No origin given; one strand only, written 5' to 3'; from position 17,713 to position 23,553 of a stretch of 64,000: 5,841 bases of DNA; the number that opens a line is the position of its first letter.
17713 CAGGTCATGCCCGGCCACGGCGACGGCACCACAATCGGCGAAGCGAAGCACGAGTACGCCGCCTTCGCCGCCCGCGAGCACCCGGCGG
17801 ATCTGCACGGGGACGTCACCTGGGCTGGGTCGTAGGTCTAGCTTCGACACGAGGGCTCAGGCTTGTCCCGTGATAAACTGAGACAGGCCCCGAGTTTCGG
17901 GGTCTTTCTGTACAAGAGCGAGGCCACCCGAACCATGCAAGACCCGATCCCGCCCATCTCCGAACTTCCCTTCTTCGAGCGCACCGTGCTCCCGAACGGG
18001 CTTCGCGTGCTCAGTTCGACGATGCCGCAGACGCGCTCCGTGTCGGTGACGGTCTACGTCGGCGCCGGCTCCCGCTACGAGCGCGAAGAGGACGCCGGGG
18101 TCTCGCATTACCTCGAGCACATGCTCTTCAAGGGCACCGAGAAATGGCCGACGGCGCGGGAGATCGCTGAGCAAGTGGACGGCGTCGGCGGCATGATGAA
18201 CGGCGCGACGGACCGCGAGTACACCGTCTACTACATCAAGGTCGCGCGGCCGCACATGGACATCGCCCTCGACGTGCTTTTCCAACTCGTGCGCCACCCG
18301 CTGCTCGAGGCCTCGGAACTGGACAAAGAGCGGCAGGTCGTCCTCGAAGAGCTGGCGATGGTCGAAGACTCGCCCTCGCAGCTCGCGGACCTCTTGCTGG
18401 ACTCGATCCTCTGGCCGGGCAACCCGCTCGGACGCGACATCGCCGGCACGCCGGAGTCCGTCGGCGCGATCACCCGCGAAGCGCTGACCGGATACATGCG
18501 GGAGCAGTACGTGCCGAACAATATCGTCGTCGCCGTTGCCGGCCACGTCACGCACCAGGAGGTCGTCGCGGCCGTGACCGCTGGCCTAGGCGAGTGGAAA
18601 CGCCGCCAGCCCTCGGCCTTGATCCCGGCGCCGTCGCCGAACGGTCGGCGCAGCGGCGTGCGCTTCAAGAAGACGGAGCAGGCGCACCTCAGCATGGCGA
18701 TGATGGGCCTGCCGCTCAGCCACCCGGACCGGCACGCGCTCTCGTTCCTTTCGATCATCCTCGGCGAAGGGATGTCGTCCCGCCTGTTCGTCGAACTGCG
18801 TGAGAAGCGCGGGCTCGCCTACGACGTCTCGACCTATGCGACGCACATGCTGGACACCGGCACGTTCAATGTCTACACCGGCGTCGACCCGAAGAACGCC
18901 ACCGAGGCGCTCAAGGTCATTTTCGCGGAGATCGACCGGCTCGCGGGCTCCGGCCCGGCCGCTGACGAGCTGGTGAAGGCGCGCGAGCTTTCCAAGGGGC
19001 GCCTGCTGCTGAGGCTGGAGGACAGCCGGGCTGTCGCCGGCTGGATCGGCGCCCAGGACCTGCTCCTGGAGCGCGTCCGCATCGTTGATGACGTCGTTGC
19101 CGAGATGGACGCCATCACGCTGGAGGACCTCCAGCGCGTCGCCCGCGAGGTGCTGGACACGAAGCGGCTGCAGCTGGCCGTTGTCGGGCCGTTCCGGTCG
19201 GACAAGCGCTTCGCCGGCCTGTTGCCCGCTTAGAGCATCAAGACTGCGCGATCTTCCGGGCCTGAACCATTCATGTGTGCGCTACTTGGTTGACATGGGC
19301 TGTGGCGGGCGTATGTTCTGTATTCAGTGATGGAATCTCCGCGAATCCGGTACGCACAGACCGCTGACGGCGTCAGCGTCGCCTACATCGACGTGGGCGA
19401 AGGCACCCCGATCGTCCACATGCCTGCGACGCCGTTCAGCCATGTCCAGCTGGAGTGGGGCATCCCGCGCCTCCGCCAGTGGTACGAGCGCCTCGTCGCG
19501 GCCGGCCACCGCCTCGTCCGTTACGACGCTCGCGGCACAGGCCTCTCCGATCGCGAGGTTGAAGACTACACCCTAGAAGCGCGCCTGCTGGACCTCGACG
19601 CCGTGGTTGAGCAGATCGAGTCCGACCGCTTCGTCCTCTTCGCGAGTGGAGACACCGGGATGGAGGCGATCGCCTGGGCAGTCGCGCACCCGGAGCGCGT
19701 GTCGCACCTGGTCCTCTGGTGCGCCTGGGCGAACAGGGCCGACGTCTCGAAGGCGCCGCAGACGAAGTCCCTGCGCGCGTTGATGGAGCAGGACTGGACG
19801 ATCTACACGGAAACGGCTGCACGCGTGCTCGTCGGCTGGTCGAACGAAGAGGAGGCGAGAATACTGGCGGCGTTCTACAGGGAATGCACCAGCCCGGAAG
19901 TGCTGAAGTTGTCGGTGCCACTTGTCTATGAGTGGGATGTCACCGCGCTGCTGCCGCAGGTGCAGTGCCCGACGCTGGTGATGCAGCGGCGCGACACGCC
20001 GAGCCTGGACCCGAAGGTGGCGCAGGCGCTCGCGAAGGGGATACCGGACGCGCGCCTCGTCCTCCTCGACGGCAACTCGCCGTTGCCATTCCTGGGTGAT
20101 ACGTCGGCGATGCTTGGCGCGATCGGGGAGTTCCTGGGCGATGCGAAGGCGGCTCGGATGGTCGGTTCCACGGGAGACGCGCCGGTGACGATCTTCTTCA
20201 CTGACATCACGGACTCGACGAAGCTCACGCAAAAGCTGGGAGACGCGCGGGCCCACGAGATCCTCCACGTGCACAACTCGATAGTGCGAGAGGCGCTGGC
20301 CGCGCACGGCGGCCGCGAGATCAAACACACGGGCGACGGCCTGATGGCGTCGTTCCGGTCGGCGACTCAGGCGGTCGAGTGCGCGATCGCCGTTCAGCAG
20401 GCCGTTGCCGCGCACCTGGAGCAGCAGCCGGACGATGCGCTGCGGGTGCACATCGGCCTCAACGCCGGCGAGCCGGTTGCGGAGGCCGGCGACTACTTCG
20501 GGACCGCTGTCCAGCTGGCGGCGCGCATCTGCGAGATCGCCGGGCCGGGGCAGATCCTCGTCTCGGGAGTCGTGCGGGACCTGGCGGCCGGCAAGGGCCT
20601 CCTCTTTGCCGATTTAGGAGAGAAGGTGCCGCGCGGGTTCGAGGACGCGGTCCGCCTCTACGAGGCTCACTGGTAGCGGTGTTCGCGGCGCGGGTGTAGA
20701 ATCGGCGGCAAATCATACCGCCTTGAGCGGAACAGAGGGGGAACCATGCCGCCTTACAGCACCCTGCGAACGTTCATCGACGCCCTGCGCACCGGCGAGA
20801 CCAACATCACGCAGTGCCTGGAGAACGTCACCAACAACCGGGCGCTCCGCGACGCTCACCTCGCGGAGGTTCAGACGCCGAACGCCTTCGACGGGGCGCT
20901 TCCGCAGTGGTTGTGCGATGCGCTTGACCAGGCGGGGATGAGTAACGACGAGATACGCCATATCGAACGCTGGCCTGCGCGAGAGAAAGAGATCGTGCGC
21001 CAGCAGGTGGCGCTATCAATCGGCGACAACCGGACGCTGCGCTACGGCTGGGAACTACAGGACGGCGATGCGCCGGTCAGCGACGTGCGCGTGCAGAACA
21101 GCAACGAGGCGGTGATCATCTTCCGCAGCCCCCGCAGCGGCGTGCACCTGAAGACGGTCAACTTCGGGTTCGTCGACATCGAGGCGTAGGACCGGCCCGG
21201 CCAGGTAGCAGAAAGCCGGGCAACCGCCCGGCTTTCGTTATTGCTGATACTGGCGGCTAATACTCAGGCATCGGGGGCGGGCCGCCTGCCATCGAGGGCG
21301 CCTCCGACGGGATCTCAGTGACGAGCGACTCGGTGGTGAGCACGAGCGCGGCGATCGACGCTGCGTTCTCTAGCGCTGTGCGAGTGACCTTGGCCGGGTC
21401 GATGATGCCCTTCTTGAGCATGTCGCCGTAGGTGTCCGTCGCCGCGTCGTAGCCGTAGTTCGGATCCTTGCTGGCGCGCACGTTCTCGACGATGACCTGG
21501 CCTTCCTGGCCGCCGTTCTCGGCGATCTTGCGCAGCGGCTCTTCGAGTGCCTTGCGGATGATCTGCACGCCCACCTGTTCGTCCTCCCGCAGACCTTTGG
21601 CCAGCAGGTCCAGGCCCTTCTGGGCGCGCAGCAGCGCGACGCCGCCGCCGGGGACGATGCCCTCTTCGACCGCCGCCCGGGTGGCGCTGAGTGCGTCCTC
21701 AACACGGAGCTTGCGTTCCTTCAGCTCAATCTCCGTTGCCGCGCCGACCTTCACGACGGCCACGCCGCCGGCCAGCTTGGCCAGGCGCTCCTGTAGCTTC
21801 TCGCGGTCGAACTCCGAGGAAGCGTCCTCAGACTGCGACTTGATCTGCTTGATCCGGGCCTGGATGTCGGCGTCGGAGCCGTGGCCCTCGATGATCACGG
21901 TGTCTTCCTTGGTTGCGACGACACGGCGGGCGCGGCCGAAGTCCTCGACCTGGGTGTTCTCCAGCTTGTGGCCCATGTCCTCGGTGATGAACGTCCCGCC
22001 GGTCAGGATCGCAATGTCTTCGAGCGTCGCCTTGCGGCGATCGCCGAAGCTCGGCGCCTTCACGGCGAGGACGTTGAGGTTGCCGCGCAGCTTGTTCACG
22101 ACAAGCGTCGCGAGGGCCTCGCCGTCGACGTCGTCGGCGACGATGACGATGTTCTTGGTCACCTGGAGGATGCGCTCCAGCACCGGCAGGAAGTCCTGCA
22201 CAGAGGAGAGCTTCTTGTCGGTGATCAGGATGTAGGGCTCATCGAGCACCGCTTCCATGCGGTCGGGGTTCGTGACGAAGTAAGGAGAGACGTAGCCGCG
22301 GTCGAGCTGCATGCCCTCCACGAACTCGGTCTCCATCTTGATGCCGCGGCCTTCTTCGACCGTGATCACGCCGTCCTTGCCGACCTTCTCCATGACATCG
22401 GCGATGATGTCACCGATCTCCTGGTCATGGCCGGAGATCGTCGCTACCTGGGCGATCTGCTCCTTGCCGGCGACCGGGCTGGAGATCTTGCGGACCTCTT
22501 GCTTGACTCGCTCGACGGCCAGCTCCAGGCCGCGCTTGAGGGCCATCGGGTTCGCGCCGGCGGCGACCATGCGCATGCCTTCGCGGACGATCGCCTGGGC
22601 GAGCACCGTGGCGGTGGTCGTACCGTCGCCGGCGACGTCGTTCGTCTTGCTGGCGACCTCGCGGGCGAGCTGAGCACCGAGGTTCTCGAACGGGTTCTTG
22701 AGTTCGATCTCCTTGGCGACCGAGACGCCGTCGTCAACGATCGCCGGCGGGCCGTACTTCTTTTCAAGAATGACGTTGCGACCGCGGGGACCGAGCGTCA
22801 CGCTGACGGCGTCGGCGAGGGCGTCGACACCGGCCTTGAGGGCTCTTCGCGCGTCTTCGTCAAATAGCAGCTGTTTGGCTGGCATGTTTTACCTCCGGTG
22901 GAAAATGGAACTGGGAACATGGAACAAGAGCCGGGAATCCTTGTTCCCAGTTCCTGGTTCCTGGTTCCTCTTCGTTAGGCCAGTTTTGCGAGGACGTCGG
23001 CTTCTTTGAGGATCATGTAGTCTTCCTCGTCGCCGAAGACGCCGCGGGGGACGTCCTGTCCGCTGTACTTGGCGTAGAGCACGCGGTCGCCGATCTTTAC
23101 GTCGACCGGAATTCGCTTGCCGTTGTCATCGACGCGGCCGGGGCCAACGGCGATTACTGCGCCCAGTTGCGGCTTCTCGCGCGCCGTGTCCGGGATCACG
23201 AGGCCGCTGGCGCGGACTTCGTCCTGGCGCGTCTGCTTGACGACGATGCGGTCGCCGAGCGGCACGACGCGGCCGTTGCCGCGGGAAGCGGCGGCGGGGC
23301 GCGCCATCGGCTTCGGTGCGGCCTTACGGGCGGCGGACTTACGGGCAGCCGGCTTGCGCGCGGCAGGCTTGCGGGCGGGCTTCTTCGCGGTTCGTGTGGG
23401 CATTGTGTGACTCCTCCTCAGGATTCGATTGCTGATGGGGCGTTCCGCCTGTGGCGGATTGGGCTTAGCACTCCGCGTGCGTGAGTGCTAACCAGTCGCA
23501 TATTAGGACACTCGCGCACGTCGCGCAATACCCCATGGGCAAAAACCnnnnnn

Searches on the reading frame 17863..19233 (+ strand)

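Call 62: search_protein_families(library=pfam, proteins=[window:17863-19233:+], max_evalue=0.0001)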
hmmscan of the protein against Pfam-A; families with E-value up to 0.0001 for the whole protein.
window:17863-19233:+ (456 aa): 2 families
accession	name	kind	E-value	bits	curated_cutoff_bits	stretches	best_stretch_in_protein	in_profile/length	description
PF05193.26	Peptidase_M16_C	-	2.1e-43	148.8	23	1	203-375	2-179/181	Peptidase M16 inactive domain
PF00675.25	Peptidase_M16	-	1.4e-40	139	22.3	1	48-196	1-148/149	Insulinase (Peptidase family M16)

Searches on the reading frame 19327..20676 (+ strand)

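Call 62: search_protein_families(library=pfam, proteins=[window:19327-20676:+], max_evalue=0.0001)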
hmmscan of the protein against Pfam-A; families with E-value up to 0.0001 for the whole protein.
window:19327-20676:+ (449 aa): 4 families
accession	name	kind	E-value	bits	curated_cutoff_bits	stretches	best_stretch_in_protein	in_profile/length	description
PF00211.25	Guanylate_cyc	-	2.7e-14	53.6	21.9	1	286-432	8-167/183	Adenylate and Guanylate cyclase catalytic domain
PF12697.13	Abhydrolase_6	-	2e-08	35.6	26.3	1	40-256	10-208/217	Alpha/beta hydrolase family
PF00561.26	Abhydrolase_1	-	9.4e-08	32.4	25.8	0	57-138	24-103/245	alpha/beta hydrolase fold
PF12146.15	Hydrolase_4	-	4.2e-05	23.4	27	0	49-149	20-125/239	Serine aminopeptidase, S33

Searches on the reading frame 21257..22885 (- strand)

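Call 62: search_protein_families(library=pfam, proteins=[window:21257-22885:-], max_evalue=0.0001)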
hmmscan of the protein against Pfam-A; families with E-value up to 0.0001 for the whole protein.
window:21257-22885:- (542 aa): 1 family
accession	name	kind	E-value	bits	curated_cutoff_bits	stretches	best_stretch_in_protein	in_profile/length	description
PF00118.29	Cpn60_TCP1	-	5.1e-78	263.4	34.3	1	23-524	1-488/490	TCP-1/cpn60 chaperonin family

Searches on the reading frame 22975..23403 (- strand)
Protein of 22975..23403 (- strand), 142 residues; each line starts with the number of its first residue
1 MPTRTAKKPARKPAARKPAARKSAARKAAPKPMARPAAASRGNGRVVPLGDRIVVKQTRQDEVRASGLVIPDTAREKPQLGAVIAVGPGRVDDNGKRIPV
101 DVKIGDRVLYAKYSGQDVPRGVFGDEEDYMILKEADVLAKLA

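Call 63: search_protein_families(library=pfam, proteins=[window:22975-23403:-], max_evalue=0.0001)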
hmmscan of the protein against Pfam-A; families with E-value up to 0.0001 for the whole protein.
window:22975-23403:- (142 aa): 1 family
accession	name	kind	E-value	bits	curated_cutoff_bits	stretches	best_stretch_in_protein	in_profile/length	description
PF00166.26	Cpn10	-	1.5e-29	102.3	21.1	1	46-140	2-92/93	Chaperonin 10 Kd subunit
